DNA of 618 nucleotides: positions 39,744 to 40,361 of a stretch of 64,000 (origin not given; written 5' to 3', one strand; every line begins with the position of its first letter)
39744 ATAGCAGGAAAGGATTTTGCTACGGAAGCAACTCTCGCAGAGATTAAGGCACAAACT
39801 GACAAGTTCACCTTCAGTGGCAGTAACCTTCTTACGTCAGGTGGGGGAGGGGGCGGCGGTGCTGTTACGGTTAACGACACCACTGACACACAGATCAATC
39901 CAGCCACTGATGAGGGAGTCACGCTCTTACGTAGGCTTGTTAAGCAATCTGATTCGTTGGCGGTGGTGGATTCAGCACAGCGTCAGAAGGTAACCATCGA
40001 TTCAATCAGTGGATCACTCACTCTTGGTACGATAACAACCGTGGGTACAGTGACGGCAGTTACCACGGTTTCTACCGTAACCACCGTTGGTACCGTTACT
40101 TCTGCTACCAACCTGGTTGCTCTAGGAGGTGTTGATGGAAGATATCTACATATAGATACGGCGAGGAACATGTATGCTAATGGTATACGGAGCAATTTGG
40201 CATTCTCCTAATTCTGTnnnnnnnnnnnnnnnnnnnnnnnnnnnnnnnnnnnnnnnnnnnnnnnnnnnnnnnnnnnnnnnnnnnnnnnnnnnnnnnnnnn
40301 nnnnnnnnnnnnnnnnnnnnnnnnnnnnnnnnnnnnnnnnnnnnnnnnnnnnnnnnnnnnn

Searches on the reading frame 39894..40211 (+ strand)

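Call 81: search_protein_families(library=pfam, proteins=[window:39894-40211:+], max_evalue=0.1)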
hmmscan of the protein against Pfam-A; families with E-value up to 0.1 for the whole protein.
window:39894-40211:+ (105 aa): 3 families
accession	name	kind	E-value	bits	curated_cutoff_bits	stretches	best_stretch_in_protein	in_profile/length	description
PF00574.28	CLP_protease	-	0.013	15.8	20.2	1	21-93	39-110/182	Clp protease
PF02371.22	Transposase_20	-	0.079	13.8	21.3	0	44-81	4-41/87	Transposase IS116/IS110/IS902 family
PF23761.1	Beta-prop_DCAF4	-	0.089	12.1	27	1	25-96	10-82/353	DDB1- and CUL4-associated factor 4 beta-propeller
